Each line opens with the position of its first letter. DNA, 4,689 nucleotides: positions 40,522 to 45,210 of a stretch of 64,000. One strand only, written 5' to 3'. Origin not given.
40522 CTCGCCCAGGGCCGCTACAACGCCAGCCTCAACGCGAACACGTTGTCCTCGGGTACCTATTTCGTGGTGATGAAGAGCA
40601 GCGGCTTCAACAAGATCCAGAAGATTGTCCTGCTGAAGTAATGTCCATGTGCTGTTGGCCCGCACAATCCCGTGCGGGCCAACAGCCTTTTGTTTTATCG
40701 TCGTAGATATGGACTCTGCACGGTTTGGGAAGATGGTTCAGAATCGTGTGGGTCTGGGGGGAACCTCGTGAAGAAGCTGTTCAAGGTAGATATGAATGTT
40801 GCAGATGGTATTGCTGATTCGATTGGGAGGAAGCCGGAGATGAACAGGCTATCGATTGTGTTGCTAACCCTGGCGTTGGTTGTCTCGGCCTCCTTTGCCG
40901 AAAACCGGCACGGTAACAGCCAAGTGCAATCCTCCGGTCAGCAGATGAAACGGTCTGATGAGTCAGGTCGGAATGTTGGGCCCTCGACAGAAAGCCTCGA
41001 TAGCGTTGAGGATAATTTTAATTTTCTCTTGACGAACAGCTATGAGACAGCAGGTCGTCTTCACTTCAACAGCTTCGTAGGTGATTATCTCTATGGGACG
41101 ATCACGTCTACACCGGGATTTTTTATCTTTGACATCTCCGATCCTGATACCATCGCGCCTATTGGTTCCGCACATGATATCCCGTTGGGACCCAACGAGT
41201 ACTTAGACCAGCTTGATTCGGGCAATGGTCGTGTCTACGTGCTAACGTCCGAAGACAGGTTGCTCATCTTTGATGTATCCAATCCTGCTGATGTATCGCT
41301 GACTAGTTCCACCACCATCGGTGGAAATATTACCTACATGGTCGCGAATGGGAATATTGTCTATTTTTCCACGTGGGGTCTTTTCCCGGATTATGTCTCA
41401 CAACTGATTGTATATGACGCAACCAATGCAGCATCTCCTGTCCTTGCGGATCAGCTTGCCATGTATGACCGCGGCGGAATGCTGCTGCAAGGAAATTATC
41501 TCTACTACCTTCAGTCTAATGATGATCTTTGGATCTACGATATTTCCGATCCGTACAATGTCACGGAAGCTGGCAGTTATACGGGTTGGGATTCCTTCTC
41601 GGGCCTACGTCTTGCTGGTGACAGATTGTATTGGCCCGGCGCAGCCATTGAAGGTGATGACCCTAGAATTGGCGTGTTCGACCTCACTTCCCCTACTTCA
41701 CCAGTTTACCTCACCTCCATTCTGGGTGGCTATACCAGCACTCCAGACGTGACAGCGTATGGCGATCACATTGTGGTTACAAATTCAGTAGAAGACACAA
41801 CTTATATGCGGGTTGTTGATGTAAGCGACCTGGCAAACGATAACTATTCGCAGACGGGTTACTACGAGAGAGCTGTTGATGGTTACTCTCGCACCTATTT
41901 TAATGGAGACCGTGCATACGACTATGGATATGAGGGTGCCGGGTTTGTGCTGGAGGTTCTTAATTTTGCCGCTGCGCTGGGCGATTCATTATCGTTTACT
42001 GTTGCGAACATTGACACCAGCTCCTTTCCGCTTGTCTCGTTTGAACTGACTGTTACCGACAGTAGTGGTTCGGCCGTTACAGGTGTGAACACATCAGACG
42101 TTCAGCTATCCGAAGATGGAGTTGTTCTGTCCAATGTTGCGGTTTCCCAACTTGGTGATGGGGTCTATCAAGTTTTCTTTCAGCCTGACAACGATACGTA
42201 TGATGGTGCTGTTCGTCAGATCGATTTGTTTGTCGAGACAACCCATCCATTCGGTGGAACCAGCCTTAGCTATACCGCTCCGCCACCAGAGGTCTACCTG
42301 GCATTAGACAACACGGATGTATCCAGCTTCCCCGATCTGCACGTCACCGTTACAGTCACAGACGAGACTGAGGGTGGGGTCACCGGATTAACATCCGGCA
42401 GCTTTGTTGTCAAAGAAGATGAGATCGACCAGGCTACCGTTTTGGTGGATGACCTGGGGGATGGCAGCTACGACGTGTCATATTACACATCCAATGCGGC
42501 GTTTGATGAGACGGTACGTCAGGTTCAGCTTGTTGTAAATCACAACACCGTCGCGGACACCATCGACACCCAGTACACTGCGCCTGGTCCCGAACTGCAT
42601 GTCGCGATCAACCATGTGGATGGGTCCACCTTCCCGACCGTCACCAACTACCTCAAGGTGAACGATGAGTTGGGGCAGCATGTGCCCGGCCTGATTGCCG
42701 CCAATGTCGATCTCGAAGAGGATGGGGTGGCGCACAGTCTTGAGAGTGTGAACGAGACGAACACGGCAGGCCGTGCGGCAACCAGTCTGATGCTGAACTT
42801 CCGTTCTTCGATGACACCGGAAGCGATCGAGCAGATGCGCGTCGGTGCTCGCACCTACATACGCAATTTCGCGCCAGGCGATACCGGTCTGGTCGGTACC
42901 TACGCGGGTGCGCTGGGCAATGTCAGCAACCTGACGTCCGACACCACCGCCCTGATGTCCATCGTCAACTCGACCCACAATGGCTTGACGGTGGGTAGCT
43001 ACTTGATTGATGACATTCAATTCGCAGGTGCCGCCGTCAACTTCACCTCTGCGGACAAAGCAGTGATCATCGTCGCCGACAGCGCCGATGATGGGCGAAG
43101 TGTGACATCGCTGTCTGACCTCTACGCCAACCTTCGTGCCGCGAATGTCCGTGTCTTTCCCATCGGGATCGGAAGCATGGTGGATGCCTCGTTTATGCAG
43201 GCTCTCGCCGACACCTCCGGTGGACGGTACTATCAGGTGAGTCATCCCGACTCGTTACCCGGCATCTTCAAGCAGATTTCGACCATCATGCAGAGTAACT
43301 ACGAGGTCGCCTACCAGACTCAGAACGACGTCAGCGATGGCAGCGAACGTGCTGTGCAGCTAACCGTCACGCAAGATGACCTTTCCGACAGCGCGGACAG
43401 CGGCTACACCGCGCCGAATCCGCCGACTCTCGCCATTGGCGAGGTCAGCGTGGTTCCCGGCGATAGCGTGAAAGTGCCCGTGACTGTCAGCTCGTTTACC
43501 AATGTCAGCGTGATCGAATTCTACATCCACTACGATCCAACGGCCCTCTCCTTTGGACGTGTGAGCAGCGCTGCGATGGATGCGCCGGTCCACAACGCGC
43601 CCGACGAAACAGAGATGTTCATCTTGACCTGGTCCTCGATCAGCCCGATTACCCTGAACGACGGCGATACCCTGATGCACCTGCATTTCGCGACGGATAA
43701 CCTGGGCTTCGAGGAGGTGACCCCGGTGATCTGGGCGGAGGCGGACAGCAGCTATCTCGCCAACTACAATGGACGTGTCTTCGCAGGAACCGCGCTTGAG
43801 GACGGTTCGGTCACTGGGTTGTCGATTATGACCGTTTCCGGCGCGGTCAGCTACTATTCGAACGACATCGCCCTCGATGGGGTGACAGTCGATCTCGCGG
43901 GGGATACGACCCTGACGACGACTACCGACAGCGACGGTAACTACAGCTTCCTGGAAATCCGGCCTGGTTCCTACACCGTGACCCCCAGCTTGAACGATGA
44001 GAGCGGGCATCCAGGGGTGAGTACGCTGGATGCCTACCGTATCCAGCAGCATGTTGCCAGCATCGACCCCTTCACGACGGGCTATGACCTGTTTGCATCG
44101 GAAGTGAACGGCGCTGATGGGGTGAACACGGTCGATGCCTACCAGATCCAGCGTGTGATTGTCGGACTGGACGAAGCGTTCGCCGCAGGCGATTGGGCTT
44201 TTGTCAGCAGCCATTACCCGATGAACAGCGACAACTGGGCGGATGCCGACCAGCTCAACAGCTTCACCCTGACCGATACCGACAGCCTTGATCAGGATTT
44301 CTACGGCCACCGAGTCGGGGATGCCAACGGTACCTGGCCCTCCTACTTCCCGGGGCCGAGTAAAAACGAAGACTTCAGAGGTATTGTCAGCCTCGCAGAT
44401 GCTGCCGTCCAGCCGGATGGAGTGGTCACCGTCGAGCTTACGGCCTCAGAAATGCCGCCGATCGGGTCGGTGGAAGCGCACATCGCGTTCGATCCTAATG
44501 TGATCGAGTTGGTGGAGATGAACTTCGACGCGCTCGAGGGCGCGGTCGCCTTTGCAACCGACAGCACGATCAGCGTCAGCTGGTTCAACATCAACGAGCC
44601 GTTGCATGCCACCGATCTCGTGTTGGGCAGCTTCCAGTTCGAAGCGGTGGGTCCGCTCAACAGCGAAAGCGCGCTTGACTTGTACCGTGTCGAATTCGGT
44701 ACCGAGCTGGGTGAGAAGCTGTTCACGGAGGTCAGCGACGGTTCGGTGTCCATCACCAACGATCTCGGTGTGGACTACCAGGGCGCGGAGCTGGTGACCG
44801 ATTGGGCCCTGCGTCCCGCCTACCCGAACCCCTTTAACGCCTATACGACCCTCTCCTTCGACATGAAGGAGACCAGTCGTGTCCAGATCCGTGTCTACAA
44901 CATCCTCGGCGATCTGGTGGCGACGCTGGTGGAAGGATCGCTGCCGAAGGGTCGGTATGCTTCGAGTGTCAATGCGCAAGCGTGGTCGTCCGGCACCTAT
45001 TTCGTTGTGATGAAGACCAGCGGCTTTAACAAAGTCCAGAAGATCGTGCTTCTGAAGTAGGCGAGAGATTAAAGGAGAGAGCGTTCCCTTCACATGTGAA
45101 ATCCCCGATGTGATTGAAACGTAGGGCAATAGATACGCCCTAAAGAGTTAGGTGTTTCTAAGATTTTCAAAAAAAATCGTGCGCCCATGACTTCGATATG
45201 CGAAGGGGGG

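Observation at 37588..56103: Tandem array of five paralogous giant T9SS cargo proteins carrying BOTH cohesin-like and dockerin-like modules plus LVIVD beta-propellers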

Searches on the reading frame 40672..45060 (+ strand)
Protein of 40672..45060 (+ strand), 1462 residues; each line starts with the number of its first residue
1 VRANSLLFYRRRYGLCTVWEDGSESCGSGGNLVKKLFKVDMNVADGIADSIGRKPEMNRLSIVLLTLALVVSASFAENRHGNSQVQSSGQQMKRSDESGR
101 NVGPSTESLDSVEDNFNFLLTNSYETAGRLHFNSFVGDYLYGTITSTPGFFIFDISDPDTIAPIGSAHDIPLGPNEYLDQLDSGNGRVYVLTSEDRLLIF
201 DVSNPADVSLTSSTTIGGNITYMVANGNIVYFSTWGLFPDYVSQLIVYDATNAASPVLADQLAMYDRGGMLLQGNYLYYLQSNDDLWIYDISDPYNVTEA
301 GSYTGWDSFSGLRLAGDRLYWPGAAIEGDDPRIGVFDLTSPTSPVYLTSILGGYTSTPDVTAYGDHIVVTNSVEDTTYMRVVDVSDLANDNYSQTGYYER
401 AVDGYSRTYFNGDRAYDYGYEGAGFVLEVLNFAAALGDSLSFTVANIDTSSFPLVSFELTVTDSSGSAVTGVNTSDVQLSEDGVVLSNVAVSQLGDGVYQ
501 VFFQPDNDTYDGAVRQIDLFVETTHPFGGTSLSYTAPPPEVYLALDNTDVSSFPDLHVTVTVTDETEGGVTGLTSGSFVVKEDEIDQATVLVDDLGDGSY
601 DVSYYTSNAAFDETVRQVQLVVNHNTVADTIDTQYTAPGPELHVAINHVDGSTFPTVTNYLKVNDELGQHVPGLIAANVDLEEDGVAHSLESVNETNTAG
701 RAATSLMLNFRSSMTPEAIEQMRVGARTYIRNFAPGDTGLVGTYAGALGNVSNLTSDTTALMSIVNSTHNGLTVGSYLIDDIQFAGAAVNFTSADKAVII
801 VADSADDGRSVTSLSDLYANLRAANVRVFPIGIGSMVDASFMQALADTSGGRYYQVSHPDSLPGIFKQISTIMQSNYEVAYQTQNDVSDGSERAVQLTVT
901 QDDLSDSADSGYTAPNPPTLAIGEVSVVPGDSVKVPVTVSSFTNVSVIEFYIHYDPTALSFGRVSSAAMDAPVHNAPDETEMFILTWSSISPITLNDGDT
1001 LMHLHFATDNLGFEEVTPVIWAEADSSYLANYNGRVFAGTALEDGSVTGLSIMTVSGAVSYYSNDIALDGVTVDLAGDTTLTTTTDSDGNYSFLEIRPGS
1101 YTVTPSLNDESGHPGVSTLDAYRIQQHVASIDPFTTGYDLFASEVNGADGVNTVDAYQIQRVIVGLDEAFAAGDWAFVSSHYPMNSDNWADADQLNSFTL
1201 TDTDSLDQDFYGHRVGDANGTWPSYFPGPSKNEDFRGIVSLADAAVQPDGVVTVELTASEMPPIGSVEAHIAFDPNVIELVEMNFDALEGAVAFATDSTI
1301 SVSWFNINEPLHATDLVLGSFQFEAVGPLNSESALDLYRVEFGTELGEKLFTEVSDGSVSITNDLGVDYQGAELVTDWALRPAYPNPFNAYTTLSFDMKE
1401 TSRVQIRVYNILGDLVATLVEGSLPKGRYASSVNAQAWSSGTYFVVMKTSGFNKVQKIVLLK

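Call 4: search_protein_families(library=pfam, proteins=[window:40672-45060:+], max_evalue=0.1)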
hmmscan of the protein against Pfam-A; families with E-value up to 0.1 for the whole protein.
window:40672-45060:+ (1462 aa): 12 families
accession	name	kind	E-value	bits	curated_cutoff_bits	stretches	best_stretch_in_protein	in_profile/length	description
PF18962.6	Por_Secre_tail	-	1.6e-13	51.2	27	1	1384-1459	2-74/75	Secretion system C-terminal sorting domain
PF00963.24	Cohesin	-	3.3e-12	47.2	24.1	2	919-965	2-50/139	Cohesin domain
PF13620.12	CarboxypepD_reg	-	3.9e-07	30.8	32.3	1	1054-1105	1-54/82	Carboxypeptidase regulatory-like domain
PF00092.34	VWA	-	1.5e-06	28.9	23.8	1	713-868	11-174/174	von Willebrand factor type A domain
PF17210.9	SdrD_B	-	4.7e-06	27.2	29.7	1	1067-1106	23-65/112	SdrD B-like domain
PF13768.12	VWA_3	-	1.2e-05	25.8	27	1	794-854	96-154/155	von Willebrand factor type A domain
PF08309.17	LVIVD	-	2.1e-05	24.2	20.2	1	272-304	9-41/42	LVIVD repeat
PF13715.12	CarbopepD_reg_2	-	4.8e-05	23.7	32.2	1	1055-1106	1-51/88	CarboxypepD_reg-like domain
PF00630.25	Filamin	-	0.00073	20.8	26.9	0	557-607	24-71/93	Filamin/ABP280 repeat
PF17802.7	SpaA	-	0.018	15.6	23.1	1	1067-1104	15-57/91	Prealbumin-like fold domain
PF14686.12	fn3_3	-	0.041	14.1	24.4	0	1079-1104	25-50/75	Polysaccharide lyase family 4, domain II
PF13585.12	CHU_C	-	0.068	13.7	27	0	1398-1450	23-73/86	CHU_C Type IX secretion signal domain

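Call 5: search_protein_families(library=ncbifam, proteins=[window:40672-45060:+], max_evalue=0.1)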
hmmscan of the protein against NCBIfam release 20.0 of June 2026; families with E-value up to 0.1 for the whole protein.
window:40672-45060:+ (1462 aa): 6 families
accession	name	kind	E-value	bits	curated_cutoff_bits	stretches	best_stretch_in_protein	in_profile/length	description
TIGR03436.1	acidobact_VWFA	subfamily_domain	1.2e-20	74.2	81.25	2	657-914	10-323/324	VWA domain-containing protein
TIGR04183.1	Por_Secre_tail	domain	2e-09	37.3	23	1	1384-1459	2-70/72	T9SS type A sorting domain-containing protein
NF038113.1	T9SSA_dep_M36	equivalog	3.7e-06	25.4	885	1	1383-1460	795-868/869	T9SS-dependent M36 family metallopeptidase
NF052323.1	T9SSA_dep_M6i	equivalog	3.9e-06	25.1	600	1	1384-1453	961-1030/1043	T9SS-dependent M6-like inactivated metalloprotease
NF058648.1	ECF_sub_HI1622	equivalog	0.006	16.6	100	1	1060-1127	31-100/180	NikL family nickel/cobalt ECF transporter subunit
TIGR02422.1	protocat_beta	equivalog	0.072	12.8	296.4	0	1083-1108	112-137/220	protocatechuate 3,4-dioxygenase subunit beta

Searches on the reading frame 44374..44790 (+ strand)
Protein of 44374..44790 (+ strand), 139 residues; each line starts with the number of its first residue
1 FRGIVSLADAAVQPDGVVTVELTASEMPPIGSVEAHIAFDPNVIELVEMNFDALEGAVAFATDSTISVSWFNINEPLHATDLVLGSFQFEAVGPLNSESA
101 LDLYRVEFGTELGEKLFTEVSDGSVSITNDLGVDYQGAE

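Call 77: search_protein_families(library=pfam, proteins=[window:44374-44790:+], max_evalue=10)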
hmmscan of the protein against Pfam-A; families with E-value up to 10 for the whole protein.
window:44374-44790:+ (139 aa): 1 family
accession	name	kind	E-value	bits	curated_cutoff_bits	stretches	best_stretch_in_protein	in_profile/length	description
PF00963.24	Cohesin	-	0.0006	20.5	24.1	1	5-52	3-52/139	Cohesin domain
